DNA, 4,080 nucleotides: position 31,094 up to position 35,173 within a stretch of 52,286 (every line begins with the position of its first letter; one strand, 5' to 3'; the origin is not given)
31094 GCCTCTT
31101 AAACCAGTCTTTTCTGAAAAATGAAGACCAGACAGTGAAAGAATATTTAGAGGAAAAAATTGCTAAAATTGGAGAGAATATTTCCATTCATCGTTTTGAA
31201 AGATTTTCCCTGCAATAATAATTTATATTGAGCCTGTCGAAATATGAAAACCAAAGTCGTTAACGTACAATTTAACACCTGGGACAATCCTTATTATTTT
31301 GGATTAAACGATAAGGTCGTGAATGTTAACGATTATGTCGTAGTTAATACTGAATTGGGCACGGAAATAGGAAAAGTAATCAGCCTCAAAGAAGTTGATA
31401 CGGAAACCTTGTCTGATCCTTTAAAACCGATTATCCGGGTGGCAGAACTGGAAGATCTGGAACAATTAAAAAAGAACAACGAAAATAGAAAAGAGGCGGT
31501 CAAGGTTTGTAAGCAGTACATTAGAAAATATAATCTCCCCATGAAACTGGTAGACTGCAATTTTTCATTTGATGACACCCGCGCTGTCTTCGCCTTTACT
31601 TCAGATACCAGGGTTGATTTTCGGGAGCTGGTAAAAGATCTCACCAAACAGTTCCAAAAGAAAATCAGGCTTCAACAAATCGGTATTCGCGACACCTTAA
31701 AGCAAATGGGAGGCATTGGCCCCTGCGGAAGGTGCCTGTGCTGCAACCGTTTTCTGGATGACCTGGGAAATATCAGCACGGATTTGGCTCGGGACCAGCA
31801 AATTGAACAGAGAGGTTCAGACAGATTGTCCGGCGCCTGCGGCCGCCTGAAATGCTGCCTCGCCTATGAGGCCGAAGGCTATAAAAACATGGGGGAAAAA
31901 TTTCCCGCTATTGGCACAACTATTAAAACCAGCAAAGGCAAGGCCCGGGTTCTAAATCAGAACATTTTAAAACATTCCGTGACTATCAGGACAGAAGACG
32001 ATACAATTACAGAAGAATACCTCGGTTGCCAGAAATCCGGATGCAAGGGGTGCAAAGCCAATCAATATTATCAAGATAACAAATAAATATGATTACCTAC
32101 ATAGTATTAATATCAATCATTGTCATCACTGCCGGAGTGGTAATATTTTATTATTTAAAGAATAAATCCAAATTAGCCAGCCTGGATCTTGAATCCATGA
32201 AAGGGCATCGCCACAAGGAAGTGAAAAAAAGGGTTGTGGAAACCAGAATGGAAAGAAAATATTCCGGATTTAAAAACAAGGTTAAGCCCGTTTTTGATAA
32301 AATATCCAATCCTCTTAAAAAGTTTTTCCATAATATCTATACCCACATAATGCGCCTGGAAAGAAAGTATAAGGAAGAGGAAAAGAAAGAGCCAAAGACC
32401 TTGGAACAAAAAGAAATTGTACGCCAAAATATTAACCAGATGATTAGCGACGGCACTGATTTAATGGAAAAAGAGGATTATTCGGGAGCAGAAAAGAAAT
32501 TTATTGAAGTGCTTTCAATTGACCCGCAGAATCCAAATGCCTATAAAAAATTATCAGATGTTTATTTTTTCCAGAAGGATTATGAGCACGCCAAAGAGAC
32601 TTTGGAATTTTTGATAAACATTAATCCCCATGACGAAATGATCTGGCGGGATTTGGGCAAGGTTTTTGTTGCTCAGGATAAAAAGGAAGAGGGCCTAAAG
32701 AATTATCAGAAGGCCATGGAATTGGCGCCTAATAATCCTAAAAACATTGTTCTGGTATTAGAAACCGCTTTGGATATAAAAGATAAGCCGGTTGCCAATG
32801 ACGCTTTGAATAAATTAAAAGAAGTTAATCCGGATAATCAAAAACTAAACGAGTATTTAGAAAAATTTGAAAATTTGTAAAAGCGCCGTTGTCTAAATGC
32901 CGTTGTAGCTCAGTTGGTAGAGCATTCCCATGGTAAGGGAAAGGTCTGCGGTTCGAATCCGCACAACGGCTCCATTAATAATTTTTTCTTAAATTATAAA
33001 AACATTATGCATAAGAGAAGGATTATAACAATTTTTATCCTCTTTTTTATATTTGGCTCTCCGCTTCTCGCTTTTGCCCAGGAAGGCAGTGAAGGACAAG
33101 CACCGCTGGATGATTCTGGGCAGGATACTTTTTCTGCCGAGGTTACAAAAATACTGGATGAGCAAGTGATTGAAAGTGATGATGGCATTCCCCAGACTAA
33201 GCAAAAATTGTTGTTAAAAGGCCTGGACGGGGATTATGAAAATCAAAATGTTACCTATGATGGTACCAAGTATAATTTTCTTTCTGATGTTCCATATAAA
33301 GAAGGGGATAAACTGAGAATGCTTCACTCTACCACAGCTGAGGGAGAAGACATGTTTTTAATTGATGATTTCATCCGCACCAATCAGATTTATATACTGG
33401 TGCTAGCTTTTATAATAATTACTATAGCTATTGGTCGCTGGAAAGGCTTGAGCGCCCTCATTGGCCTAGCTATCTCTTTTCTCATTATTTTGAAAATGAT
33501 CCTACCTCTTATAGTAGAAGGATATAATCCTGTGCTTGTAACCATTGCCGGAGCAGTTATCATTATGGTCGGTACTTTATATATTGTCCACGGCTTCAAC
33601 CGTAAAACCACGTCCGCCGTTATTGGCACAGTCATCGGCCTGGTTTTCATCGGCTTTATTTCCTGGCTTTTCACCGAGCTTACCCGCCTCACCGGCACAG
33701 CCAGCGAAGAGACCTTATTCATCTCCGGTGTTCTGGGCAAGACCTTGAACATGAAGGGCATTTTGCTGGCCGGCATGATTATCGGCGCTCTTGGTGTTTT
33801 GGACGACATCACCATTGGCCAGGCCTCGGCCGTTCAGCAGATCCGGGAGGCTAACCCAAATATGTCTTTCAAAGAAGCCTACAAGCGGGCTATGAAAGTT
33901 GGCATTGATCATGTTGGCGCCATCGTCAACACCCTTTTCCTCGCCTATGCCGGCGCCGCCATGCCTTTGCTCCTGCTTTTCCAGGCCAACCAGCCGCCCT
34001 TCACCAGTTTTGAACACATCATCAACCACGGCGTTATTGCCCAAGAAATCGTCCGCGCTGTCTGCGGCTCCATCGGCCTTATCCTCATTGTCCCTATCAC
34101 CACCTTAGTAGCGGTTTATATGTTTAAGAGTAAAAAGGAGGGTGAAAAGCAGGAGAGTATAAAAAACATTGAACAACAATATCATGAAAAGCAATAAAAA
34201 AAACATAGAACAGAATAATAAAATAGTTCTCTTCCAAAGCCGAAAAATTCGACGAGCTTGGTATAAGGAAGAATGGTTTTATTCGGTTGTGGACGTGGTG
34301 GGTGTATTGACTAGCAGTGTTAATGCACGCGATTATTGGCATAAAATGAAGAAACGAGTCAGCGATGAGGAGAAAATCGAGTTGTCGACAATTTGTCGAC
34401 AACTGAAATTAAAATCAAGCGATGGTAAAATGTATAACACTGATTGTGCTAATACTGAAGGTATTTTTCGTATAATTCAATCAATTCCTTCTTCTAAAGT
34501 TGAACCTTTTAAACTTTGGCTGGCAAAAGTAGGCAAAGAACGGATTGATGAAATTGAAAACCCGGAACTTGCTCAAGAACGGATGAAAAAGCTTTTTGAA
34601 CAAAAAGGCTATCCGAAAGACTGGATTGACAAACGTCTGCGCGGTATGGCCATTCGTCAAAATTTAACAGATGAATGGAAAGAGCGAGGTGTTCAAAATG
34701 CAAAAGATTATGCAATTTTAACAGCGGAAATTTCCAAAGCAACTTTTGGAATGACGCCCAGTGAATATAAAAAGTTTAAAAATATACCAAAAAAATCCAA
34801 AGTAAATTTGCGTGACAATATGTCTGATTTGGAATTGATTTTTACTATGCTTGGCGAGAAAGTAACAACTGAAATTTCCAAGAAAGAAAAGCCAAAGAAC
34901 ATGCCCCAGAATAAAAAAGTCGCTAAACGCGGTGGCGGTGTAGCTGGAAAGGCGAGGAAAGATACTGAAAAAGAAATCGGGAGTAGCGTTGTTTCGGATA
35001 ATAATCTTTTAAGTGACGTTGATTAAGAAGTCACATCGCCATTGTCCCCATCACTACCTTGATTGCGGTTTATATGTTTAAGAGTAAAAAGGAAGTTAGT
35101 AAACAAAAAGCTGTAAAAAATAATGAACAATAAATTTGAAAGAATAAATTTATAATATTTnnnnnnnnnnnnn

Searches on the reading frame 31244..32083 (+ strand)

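Call 72: search_protein_families(library=pfam, proteins=[window:31244-32083:+], max_evalue=0.001)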
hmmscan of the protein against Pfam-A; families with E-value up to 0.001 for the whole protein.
window:31244-32083:+ (280 aa): 1 family
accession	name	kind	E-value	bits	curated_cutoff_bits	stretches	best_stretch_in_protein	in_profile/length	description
PF04468.17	PSP1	-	1.1e-29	103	27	1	61-146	1-86/86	PSP1 C-terminal conserved region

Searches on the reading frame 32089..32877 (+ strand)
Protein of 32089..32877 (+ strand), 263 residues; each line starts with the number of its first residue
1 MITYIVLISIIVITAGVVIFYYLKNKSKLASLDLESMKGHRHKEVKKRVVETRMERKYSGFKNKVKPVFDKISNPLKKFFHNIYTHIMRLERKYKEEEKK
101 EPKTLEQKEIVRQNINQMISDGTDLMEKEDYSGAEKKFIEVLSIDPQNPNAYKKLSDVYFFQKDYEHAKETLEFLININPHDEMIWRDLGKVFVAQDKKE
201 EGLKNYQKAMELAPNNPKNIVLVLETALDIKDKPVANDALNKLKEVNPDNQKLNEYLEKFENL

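Call 72: search_protein_families(library=pfam, proteins=[window:32089-32877:+], max_evalue=0.001)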
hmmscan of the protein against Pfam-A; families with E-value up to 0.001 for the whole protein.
window:32089-32877:+ (263 aa): 12 families
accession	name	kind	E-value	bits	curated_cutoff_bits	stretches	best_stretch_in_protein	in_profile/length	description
PF07719.23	TPR_2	-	2.6e-12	46.3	27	0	185-216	3-34/34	Tetratricopeptide repeat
PF13414.12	TPR_11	-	1.5e-11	44.3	26.8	1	124-160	3-39/42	TPR repeat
PF14559.12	TPR_19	-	3.4e-11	43.7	25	1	125-186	1-62/68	Tetratricopeptide repeat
PF23914.1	TPR_CcmH_CycH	-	6.5e-09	36.3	42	1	179-253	46-123/158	Cytochrome c-type biogenesis protein H TPR domain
PF00515.34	TPR_1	-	3.2e-08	33.5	27.8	0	186-216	4-34/34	Tetratricopeptide repeat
PF13181.12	TPR_8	-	3.5e-08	33.4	25.7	0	152-181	4-33/34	Tetratricopeptide repeat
PF13428.12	TPR_14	-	2e-06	28.3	23.5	0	149-191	1-43/44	Tetratricopeptide repeat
PF13431.12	TPR_17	-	8e-06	26.2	24.4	0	140-166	4-30/34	Tetratricopeptide repeat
PF13371.12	TPR_9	-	5.1e-05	23.6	35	1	159-217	5-63/73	Tetratricopeptide repeat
PF13424.12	TPR_12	-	0.00011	22.8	30.1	0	124-173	12-69/77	Tetratricopeptide repeat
PF13174.12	TPR_6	-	0.00064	20.6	26.3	0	154-180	5-31/33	Tetratricopeptide repeat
PF12895.13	ANAPC3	-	0.00075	20.2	27.2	0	130-208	4-81/82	Anaphase-promoting complex, cyclosome, subunit 3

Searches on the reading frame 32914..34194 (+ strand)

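Call 3: search_protein_families(library=pfam, proteins=[window:32914-34194:+], max_evalue=1)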
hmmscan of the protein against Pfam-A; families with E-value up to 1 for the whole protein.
window:32914-34194:+ (427 aa): 3 families
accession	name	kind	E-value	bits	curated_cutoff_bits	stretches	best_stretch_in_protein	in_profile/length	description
PF07907.16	YibE_F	-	8.2e-77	258.4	27.2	1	159-401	1-240/241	YibE/F-like protein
PF05875.18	Ceramidase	-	0.073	12.9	32.5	1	210-253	26-69/259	Ceramidase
PF05545.16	FixQ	-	0.12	12.8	29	0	378-419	4-44/49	Cbb3-type cytochrome oxidase component FixQ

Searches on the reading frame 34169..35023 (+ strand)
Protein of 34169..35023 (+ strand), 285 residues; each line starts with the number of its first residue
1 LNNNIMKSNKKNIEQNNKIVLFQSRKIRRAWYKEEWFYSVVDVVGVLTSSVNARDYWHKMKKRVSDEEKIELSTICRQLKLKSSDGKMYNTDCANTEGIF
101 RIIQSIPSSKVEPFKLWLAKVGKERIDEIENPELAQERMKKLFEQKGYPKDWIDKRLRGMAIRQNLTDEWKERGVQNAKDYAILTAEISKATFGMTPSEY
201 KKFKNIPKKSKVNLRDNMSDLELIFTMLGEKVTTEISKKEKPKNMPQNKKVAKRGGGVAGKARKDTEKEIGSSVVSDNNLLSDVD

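Call 3: search_protein_families(library=pfam, proteins=[window:34169-35023:+], max_evalue=1)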
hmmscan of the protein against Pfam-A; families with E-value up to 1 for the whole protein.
window:34169-35023:+ (285 aa): 3 families
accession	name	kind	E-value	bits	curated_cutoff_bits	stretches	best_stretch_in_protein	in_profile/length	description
PF02498.22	Bro-N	-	3.6e-11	44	25.6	1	26-120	1-92/96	BRO family, N-terminal domain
PF06518.16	DUF1104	-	0.044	14.5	25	1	172-241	13-80/92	Protein of unknown function (DUF1104)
PF18953.6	SAP_new25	-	0.23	11.5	26.3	1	69-87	10-28/51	SAP domain-containing new25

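Call 4: search_protein_families(library=padloc, proteins=[window:34169-35023:+], max_evalue=1)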
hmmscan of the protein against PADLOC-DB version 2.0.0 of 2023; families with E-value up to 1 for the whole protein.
window:34169-35023:+ (285 aa): 4 families
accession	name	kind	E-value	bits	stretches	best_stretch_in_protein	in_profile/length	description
PDLC04920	PDC-S13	-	4.8e-117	388.3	1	14-281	2-267/286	-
PDLC04841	PDC-S04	-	2.3e-19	68.1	1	16-128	4-119/292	-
PDLC04874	PDC-S05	-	0.00017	19.2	1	63-126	51-114/165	-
PDLC04843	PDC-S05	-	0.0021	15.3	1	61-143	51-131/330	-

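Call 5: search_protein_families(library=ncbifam, proteins=[window:34169-35023:+], max_evalue=1)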
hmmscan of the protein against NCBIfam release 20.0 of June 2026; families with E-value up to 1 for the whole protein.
window:34169-35023:+ (285 aa): 1 family
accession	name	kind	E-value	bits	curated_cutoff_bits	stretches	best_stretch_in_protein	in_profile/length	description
NF008573.0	PRK11525.1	equivalog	0.00013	21.4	242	1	152-259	138-241/288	DNA damage-inducible protein D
